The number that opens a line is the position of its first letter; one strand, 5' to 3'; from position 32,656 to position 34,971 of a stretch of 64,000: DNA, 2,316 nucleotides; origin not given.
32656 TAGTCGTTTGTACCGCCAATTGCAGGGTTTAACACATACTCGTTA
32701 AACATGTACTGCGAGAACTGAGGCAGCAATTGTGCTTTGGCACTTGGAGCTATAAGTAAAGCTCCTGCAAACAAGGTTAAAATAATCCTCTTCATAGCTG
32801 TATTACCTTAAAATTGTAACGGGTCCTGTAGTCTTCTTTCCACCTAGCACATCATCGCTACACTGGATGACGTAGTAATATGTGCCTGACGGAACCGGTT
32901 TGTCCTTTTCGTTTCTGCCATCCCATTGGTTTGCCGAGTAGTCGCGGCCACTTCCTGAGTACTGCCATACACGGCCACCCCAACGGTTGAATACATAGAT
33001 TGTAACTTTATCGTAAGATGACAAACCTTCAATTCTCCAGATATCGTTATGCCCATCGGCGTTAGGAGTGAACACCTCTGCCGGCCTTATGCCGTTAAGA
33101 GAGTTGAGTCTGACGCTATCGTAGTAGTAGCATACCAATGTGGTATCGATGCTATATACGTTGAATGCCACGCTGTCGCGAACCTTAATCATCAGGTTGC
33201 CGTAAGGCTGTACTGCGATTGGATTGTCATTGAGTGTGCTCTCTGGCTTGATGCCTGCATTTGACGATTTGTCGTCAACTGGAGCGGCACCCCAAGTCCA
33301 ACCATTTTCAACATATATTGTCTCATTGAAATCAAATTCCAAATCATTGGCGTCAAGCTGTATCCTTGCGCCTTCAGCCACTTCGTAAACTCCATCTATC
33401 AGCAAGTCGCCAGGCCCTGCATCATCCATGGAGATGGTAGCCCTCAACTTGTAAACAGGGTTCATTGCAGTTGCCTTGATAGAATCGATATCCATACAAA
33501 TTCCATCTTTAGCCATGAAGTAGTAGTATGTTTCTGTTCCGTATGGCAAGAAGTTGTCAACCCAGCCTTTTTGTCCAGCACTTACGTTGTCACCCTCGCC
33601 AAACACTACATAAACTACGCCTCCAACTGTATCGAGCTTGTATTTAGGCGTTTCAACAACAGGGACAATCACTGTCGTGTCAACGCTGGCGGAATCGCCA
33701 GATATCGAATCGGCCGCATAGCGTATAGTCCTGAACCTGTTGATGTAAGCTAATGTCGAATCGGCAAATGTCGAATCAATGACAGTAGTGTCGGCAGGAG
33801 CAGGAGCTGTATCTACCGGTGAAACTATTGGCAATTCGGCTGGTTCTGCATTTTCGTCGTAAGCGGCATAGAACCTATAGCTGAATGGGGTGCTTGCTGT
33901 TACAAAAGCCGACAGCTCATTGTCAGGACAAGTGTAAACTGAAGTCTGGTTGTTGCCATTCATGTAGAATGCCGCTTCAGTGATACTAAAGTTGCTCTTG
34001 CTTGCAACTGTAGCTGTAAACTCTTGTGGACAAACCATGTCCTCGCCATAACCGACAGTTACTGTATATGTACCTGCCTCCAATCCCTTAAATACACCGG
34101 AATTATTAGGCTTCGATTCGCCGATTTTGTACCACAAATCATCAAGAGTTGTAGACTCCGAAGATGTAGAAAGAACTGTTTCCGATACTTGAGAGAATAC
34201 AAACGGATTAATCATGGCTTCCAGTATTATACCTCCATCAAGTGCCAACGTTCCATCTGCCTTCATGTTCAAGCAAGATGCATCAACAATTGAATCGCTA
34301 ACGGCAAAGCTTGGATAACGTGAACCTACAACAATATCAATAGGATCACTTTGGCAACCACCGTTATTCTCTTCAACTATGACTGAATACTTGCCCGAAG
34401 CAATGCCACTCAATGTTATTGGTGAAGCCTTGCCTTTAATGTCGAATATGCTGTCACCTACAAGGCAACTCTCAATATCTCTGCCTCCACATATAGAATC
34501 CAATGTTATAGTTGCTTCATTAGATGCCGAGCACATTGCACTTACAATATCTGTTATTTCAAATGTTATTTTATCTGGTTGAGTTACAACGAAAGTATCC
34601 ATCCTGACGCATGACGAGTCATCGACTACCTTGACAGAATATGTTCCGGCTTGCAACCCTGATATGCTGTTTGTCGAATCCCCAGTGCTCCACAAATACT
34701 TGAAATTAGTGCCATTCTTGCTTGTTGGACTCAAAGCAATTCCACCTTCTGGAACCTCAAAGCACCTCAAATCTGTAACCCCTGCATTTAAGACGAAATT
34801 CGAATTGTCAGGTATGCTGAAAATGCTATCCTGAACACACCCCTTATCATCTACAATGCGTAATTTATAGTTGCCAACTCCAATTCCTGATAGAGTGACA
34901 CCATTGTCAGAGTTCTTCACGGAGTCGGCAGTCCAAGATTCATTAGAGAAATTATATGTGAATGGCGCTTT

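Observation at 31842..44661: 11.9-kb gene for a 3,952-aa SprB-like T9SS type-B cargo, paired with its own PorP/SprF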

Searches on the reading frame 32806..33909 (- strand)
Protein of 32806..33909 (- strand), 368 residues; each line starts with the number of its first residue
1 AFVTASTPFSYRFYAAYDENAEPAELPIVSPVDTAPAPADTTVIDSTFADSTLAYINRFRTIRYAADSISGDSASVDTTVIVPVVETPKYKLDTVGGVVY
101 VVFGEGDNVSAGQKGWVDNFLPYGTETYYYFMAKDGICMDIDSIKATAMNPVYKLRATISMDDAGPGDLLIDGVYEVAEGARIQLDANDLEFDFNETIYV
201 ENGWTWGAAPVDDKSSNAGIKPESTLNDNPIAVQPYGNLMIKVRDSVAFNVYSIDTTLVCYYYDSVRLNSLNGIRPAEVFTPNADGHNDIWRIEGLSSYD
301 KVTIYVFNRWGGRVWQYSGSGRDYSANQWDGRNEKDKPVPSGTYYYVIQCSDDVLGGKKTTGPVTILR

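Call 27: find_homologous_proteins(query=window:32806-33909:-, max_evalue=1e-25)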
Query window:32806-33909:- (368 aa): 4 proteins with E <= 1e-25 among 1791 candidates.
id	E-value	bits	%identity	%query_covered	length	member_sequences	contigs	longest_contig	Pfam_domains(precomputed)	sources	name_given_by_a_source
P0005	7.3e-94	333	48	98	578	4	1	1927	PF13585.13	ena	-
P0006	5.7e-91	324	48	95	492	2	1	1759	PF13585.13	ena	-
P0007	9.4e-89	316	46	95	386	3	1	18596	PF13585.13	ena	-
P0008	5.7e-60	221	54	60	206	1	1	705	PF13585.13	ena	-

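Call 44: predict_structure(alignment_id=A3)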
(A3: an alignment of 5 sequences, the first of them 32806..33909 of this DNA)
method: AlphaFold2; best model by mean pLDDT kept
length: 368 residues; sequences in the alignment: 5
mean_pLDDT: 33.2   pTM: 0.28
mean pLDDT of the five models: 33.2, 32.2, 31.1, 30.3, 28.8
residues with pLDDT >= 90: 0; 70-90: 38; 50-70: 30; < 50: 300
segments of 3 or more residues with pLDDT < 50: 1-289, 353-357
pLDDT, mean of each block of 10 residues (from residue 1): 23 26 29 25 23 20 19 23 22 25 26 20 21 23 21 22 27 26 25 21 20 23 24 22 24 23 23 35 43 66 73 79 77 76 65 46 48
secondary structure, 60 per line:
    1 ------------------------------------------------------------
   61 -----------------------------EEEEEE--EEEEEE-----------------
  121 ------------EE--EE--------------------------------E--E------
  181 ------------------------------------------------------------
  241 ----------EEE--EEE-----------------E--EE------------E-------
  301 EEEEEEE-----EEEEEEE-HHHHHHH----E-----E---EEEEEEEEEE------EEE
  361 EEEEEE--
elements in order: E90-95 E98-103 E251-253 E256-258 E301-307 E313-319 H321-327 E342-351 E358-366

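Call 65: search_solved_structures(query=window:32806-33909:-, max_evalue=0.01, show_alignments=2)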
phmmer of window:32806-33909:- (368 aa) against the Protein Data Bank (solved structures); distinct sequences matched with E-value up to 0.01: 0.

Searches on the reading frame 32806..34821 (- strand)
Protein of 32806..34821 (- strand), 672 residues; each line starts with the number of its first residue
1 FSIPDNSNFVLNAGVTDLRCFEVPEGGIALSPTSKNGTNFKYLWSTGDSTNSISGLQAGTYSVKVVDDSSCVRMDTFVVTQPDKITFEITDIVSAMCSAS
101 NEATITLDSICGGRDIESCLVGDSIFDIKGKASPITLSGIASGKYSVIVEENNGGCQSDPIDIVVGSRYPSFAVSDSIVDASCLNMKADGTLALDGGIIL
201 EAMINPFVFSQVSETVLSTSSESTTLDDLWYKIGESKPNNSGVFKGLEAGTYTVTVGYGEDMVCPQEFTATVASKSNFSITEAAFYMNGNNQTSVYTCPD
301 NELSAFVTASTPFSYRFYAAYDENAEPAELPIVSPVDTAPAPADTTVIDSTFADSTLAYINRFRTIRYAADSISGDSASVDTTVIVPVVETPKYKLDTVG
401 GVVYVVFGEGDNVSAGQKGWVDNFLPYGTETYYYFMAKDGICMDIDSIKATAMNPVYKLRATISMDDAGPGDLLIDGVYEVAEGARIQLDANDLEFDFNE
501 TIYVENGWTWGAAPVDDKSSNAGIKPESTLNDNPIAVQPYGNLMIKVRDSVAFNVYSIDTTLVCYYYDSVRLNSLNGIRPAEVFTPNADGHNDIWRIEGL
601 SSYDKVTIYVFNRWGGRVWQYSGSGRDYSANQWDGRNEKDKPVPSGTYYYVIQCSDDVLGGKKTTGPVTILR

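Call 13: search_protein_families(library=pfam, proteins=[window:32806-34821:-], max_evalue=1)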
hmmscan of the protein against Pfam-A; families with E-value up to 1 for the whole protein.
seq(672 aa): 4 families
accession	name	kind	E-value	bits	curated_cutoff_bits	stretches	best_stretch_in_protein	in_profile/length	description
PF13585.12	CHU_C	-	1.3e-21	77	27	1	581-657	4-75/86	CHU_C Type IX secretion signal domain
PF13860.13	FlgD_ig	-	0.00051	20.4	27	1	601-653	20-74/79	FlgD Ig-like domain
PF08308.17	PEGA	-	0.0079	16.5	20.8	0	132-151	24-43/71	PEGA domain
PF13573.12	SprB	-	0.12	12.4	28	1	15-48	4-36/37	SprB repeat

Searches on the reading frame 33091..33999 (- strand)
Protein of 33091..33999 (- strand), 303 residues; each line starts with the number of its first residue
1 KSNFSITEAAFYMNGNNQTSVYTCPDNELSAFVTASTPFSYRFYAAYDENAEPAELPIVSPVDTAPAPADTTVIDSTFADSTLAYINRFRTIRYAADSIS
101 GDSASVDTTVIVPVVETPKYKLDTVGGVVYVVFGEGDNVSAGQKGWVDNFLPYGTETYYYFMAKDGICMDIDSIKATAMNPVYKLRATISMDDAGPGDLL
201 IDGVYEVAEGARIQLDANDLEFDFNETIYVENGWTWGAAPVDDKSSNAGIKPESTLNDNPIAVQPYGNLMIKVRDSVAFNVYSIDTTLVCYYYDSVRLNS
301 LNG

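Call 15: find_homologous_proteins(query=window:33091-33999:-, max_evalue=0.001)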
Query seq(303 aa): 766 candidates shared short words with the query, none scored E <= 0.001.
